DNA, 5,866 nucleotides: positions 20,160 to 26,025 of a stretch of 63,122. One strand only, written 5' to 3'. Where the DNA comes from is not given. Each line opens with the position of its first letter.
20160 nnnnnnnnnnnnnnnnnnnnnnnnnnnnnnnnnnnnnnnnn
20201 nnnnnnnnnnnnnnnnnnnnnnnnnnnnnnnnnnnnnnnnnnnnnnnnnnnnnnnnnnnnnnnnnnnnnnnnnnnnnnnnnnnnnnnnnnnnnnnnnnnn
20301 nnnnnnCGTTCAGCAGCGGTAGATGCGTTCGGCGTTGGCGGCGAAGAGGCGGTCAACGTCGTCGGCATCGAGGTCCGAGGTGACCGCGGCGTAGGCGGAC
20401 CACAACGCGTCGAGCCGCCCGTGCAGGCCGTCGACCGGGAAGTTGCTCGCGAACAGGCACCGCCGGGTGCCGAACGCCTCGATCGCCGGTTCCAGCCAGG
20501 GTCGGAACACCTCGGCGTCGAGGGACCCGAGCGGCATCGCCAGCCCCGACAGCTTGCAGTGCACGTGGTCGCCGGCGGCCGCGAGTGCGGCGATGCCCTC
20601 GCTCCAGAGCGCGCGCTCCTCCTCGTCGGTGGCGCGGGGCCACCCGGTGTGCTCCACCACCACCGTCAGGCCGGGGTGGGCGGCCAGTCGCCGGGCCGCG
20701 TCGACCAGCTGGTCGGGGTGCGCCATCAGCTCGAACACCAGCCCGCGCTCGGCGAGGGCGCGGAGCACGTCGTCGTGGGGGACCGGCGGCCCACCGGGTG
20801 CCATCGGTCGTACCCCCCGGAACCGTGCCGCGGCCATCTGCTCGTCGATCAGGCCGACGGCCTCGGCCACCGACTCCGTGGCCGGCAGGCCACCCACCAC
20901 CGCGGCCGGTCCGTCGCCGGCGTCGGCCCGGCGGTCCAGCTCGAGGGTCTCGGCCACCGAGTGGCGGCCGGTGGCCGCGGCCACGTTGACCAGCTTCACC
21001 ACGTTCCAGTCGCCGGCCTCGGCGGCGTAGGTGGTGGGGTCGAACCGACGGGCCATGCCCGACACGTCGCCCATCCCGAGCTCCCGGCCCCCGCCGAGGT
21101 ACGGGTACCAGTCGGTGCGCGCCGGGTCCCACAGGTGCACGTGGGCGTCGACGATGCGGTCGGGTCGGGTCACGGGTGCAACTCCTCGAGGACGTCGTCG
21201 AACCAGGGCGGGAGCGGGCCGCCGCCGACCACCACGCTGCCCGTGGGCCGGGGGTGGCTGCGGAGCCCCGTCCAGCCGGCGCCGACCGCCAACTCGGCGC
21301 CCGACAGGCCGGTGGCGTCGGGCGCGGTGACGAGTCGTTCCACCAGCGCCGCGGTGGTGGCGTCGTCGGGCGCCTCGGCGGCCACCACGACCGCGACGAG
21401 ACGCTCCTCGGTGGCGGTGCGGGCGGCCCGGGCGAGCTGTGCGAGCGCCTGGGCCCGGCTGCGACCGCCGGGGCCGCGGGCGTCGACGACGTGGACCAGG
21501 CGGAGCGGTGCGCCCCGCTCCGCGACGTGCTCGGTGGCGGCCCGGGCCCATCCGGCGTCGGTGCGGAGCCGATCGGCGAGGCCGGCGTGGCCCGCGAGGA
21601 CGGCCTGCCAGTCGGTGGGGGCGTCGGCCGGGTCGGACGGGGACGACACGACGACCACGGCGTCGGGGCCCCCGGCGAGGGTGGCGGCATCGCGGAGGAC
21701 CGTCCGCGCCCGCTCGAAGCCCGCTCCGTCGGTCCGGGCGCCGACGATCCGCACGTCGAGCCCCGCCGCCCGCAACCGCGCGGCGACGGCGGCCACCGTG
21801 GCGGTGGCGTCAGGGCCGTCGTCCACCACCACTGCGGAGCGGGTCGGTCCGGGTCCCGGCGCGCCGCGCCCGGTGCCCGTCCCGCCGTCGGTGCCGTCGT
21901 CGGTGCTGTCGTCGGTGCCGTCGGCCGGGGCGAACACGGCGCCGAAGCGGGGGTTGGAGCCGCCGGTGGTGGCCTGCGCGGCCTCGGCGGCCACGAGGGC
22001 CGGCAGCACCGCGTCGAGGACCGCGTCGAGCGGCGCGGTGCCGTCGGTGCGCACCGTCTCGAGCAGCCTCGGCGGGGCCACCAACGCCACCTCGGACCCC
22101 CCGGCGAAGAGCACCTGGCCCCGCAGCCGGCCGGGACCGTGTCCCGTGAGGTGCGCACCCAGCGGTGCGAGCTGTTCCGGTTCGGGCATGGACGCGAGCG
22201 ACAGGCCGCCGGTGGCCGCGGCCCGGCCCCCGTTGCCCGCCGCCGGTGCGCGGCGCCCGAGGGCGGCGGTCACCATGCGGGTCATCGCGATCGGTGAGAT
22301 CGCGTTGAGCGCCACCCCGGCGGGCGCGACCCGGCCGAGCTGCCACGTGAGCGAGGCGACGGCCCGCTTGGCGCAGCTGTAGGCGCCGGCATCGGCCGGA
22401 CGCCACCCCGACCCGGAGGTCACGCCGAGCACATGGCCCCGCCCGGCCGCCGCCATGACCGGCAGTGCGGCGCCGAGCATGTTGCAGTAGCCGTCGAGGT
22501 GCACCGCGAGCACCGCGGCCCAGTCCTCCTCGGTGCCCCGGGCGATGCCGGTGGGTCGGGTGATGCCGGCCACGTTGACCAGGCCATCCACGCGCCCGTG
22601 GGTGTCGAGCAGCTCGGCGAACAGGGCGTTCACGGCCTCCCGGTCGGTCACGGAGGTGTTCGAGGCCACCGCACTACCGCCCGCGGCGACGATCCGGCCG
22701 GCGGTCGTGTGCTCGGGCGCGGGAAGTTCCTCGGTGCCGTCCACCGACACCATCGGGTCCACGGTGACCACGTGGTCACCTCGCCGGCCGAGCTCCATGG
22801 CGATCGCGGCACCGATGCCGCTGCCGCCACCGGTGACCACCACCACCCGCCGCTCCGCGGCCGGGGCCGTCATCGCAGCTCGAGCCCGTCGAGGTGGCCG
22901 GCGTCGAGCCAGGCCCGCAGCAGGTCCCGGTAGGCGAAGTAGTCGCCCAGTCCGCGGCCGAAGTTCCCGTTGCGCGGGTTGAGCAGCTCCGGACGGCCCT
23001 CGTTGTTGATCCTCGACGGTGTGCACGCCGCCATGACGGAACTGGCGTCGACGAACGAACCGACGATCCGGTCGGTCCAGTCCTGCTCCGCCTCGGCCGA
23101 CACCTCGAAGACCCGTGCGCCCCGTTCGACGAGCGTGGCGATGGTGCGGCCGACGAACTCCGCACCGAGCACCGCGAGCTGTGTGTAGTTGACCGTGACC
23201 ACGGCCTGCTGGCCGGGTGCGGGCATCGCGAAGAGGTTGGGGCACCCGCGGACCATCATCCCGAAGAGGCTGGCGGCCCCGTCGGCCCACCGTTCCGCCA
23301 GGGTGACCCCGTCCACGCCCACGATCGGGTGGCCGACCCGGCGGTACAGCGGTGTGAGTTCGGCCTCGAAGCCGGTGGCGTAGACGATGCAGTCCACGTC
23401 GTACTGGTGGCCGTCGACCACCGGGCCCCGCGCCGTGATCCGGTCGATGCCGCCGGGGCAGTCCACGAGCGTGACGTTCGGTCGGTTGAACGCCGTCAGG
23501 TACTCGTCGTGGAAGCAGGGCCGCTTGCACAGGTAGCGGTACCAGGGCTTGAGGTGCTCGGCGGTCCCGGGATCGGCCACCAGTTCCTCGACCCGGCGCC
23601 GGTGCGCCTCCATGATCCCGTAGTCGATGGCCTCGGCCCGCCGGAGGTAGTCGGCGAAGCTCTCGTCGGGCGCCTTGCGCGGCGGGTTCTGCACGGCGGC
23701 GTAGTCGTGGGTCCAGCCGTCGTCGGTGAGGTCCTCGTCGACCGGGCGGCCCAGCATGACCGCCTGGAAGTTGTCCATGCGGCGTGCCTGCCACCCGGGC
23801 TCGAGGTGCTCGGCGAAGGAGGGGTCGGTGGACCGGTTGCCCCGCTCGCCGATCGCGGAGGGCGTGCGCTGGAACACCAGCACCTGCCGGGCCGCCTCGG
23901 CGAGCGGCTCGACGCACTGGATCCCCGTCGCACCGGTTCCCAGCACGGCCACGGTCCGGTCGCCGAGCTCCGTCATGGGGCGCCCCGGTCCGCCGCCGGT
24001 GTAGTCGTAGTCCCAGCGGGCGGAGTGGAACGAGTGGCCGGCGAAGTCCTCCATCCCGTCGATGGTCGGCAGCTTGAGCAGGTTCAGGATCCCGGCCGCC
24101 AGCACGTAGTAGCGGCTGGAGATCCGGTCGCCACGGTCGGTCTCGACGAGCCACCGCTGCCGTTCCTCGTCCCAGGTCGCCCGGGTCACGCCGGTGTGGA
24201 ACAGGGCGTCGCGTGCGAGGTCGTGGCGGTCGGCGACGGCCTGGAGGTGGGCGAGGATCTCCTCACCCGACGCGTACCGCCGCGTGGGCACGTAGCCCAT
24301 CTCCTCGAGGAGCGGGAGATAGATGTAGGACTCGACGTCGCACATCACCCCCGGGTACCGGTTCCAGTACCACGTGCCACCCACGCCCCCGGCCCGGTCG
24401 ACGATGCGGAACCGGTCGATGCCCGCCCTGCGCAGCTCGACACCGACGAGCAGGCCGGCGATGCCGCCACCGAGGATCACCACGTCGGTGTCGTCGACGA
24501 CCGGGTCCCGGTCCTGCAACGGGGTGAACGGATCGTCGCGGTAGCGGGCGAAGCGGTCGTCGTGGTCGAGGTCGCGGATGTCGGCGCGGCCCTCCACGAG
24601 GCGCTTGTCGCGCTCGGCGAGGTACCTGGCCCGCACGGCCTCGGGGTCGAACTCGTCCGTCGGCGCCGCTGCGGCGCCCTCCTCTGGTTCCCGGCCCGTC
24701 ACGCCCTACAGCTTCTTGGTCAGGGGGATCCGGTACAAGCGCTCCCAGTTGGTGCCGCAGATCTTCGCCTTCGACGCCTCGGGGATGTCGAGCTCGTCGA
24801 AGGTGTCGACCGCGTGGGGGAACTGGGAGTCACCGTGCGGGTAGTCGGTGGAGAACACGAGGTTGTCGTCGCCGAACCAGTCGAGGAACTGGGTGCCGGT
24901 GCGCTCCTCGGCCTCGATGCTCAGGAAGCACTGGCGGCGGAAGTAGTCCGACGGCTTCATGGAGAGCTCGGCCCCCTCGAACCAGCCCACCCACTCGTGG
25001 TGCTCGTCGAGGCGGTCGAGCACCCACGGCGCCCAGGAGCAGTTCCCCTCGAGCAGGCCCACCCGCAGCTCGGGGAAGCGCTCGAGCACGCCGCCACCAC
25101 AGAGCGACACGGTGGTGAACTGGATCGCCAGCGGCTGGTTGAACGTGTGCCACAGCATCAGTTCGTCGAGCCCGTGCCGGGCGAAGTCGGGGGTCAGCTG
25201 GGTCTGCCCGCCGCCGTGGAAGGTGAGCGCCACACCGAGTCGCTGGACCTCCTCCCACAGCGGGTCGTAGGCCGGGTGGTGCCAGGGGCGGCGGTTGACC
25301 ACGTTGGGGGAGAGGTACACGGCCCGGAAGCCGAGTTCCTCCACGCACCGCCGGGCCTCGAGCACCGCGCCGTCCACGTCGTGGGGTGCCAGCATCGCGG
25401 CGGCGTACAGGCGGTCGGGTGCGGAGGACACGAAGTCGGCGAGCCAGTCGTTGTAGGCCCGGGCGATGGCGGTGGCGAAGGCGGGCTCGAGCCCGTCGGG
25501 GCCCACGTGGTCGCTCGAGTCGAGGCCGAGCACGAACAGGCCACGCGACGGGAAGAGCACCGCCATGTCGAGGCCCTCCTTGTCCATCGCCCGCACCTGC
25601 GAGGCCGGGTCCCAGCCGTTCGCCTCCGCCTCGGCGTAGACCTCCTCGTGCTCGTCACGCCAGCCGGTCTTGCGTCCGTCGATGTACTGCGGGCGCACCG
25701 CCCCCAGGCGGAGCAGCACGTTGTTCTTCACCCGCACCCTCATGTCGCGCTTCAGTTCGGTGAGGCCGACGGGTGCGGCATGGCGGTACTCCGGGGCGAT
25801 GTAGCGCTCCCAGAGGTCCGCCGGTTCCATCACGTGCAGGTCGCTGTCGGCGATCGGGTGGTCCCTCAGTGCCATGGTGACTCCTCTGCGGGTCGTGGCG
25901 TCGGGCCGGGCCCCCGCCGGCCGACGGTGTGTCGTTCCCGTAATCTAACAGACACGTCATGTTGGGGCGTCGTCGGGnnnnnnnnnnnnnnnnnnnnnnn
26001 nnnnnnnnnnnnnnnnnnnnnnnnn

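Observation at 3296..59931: Twelve copies of a 16-bp palindromic operator-like motif (CTRAC-N6-GTCAN) confined to promoter and junction regions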

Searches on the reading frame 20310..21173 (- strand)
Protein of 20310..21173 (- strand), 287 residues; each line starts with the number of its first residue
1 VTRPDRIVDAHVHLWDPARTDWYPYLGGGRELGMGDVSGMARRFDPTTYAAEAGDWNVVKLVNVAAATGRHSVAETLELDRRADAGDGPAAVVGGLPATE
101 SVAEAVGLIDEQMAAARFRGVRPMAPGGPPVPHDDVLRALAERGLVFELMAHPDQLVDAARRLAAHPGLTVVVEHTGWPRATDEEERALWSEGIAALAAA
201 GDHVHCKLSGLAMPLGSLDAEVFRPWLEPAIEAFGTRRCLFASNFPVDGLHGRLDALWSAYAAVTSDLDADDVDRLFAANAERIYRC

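Call 10: search_protein_families(library=pfam, proteins=[window:20310-21173:-])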
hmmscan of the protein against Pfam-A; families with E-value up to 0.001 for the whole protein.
window:20310-21173:- (287 aa): 1 family
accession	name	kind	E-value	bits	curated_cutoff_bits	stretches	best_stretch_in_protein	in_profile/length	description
PF04909.20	Amidohydro_2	-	1.7e-33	117.1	26.4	1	8-286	1-288/289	Amidohydrolase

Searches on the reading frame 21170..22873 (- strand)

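Call 11: search_protein_families(library=pfam, proteins=[window:21170-22873:-])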
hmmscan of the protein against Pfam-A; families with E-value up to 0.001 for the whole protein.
window:21170-22873:- (567 aa): 3 families
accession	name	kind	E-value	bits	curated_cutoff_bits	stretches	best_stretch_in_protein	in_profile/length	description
PF00106.31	adh_short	-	8.7e-32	110.6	26.6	1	9-197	1-182/195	short chain dehydrogenase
PF13561.12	adh_short_C2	-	2.6e-23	83.3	27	1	18-206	6-185/236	Enoyl-(Acyl carrier protein) reductase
PF08659.16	KR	-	2.7e-08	34.4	22.6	1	11-173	3-157/180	KR domain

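Call 50: search_protein_families(library=ncbifam, proteins=[window:21170-22873:-], max_evalue=0.01)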
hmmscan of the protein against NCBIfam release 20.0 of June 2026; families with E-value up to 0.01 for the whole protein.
window:21170-22873:- (567 aa): 190 families (the best 25 are shown)
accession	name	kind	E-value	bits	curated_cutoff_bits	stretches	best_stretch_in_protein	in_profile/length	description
NF005861.0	PRK07791.1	subfamily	7e-36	124.1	373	1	6-301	4-296/300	SDR family oxidoreductase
NF009466.0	PRK12826.1-2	subfamily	3.6e-32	111.8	222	1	8-260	3-243/248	3-oxoacyl-ACP reductase FabG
NF004198.0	PRK05653.1-3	equivalog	3.9e-31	108.4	296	1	6-258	5-244/248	3-oxoacyl-ACP reductase FabG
NF005559.1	PRK07231.1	subfamily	4.4e-28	98.4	215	1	7-246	3-232/249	glucose 1-dehydrogenase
TIGR03971.1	SDR_subfam_1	subfamily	8e-26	91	300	1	8-202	3-204/271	mycofactocin-coupled SDR family oxidoreductase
TIGR01830.1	3oxo_ACP_reduc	equivalog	9.8e-26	90.9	297.75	1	11-252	1-229/239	3-oxoacyl-[acyl-carrier-protein] reductase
NF052558.1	MBtsdlDhBudC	equivalog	2.5e-25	89.5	270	1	8-243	3-223/250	meso-2,3-butanediol dehydrogenase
TIGR01963.1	PHB_DH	subfamily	6.5e-25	87.8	307.05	1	9-205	2-192/255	3-hydroxybutyrate dehydrogenase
NF004791.0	PRK06138.1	equivalog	1.6e-24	86.6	312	1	8-238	5-226/252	SDR family oxidoreductase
NF005862.0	PRK07792.1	equivalog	2.7e-24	85.9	414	1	7-297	12-291/307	3-oxoacyl-ACP reductase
NF009464.0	PRK12824.1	subfamily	5e-24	85.3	269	1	8-203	2-192/245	3-oxoacyl-ACP reductase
NF009093.0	PRK12429.1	subfamily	4.6e-23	81.8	258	1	7-209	4-200/259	3-hydroxybutyrate dehydrogenase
NF004197.0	PRK05653.1-1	equivalog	5.3e-23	81.9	332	1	8-258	7-243/249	3-oxoacyl-ACP reductase FabG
NF004818.0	PRK06172.1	equivalog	1.3e-22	80.3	336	1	8-205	7-199/253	SDR family oxidoreductase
NF006074.0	PRK08220.1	equivalog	3.4e-22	79.3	312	1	7-200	7-184/251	2,3-dihydro-2,3-dihydroxybenzoate dehydrogenase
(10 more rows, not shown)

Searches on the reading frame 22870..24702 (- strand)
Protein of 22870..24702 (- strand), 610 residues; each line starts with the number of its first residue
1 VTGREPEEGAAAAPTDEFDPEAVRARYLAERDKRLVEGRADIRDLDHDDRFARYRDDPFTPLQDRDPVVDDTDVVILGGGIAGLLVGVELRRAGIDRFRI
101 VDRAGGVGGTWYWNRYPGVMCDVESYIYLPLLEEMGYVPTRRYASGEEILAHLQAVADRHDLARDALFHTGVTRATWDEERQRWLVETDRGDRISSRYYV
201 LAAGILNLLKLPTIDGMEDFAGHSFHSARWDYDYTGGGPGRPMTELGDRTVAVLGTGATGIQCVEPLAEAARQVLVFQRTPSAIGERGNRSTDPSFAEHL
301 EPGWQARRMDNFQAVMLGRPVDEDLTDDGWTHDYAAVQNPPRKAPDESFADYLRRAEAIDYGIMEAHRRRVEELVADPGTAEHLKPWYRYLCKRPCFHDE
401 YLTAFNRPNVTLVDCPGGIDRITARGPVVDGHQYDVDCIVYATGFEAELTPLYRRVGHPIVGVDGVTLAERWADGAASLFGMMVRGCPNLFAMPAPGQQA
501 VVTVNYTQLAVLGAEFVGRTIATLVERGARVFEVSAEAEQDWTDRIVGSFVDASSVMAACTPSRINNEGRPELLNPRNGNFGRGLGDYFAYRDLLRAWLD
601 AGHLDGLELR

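Call 11: search_protein_families(library=pfam, proteins=[window:22870-24702:-])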
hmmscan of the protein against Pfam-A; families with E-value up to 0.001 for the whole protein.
window:22870-24702:- (610 aa): 4 families
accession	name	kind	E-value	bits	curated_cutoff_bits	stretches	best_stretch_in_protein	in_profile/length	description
PF13450.12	NAD_binding_8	-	1.2e-10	41.9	21.9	1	76-130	1-54/68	NAD(P)-binding Rossmann-like domain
PF07992.20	Pyr_redox_2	-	3.3e-09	37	26.1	1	73-284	2-178/291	Pyridine nucleotide-disulphide oxidoreductase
PF13738.12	Pyr_redox_3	-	6e-09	36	30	1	75-231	1-161/305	Pyridine nucleotide-disulphide oxidoreductase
PF01266.30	DAO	-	0.00016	21.8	27.9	0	73-111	1-39/353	FAD dependent oxidoreductase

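Call 30: find_related_loci(query=window:22870-24702:-, collection=metagenome_contigs, flank=10000)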
Query window:22870-24702:- (610 aa) in metagenome_contigs; peptide patterns used: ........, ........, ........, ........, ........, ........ (x = any residue, [..] = any of these).
103 stretches matched a pattern; 42 encode a relative of the query (tblastn E <= 1e-3); 42 distinct loci.
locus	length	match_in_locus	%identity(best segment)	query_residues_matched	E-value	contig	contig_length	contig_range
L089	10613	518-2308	79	14-610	0e+0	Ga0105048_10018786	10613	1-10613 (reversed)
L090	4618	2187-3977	77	14-610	0e+0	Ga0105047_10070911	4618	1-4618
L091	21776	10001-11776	78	18-609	0e+0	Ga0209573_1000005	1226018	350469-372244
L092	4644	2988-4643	79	14-565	0e+0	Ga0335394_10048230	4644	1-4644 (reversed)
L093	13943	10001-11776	72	17-609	0e+0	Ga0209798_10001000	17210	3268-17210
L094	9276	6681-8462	74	15-608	0e+0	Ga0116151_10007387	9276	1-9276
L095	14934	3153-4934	74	15-608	0e+0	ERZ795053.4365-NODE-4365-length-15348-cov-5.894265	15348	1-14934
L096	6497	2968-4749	73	15-610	0e+0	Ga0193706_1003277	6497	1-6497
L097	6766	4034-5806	73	18-609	0e+0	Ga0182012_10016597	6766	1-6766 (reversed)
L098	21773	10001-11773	72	18-609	0e+0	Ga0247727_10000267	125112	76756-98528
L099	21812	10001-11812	71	3-609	0e+0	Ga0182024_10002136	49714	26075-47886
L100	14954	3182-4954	72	18-609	0e+0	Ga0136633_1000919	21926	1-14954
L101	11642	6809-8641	71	2-609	0e+0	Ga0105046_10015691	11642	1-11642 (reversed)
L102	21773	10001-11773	71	18-609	0e+0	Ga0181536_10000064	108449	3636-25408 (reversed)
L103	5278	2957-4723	72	20-609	0e+0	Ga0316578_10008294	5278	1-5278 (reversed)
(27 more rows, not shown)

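Call 50: search_protein_families(library=ncbifam, proteins=[window:22870-24702:-], max_evalue=0.01)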
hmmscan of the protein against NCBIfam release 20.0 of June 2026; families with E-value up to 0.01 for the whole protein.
window:22870-24702:- (610 aa): 13 families
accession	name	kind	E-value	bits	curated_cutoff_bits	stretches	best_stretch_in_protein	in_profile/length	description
NF045818.1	Neo-PentlctneDsynPtlE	equivalog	2.9e-198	659.7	1100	1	23-610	1-587/587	neopentalenolactone/pentalenolactone D synthase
NF040505.1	ArsO_flavin_mono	equivalog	4.8e-17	62.4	425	1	72-282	1-194/346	ArsO family NAD(P)H-dependent flavin-containing monooxygenase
TIGR04046.1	MSMEG_0569_nitr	hypoth_equivalog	4e-07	29.3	498.35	1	73-276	2-189/400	MSMEG_0569 family flavin-dependent oxidoreductase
TIGR01318.1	gltD_gamma_fam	subfamily_domain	7.1e-05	21.6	482.95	0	248-285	141-177/467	glutamate synthase, small subunit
NF005560.0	PRK07233.1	equivalog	0.00025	20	252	0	73-111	2-39/435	hypothetical protein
NF004832.0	PRK06184.1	subfamily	0.00061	18.7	476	1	70-104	5-38/506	hypothetical protein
TIGR03467.1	HpnE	equivalog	0.00091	18.6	283.05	0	74-109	1-35/430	hydroxysqualene dehydroxylase HpnE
NF002480.1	PRK01747.1-1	equivalog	0.0012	17.4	540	0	67-95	244-272/645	bifunctional tRNA (5-methylaminomethyl-2-thiouridine)(34)-methyltransferase MnmC2/FAD-dependent 5-carboxymethylaminomethyl-2-thiouridine(34)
NF040770.1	hetero_SS_HdrA2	exception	0.0016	16.6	1100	0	61-110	130-177/777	CoB-CoM heterodisulfide reductase HdrA2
TIGR04018.1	Bthiol_YpdA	hypoth_equivalog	0.0021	16.9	339.9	1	73-218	1-136/316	YpdA family putative bacillithiol disulfide reductase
TIGR01317.1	GOGAT_sm_gam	subfamily_domain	0.0059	15.5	447.7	0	245-280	140-175/485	glutamate synthase small subunit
NF009451.0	PRK12809.1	equivalog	0.0063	14.8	1154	0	250-283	312-345/639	formate-dependent uric acid utilization protein YgfT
NF003718.0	PRK05329.1-1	equivalog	0.0084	15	370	0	73-103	4-33/419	glycerol-3-phosphate dehydrogenase subunit GlpB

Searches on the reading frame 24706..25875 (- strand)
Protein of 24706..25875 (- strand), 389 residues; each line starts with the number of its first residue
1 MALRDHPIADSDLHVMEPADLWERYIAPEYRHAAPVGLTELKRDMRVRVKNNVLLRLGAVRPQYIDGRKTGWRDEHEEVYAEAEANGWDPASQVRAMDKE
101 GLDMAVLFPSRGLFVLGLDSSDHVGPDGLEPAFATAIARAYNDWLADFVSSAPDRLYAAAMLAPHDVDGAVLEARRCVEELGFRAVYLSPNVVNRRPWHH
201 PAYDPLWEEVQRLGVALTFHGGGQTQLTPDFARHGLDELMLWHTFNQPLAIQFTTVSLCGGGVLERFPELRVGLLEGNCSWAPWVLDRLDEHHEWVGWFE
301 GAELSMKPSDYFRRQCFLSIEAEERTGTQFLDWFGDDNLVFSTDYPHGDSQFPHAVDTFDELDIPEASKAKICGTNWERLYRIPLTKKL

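Call 11: search_protein_families(library=pfam, proteins=[window:24706-25875:-])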
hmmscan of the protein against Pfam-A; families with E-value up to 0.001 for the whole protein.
window:24706-25875:- (389 aa): 1 family
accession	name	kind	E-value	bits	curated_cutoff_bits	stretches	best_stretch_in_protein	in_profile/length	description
PF04909.20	Amidohydro_2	-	6.1e-32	112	26.4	1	19-383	11-289/289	Amidohydrolase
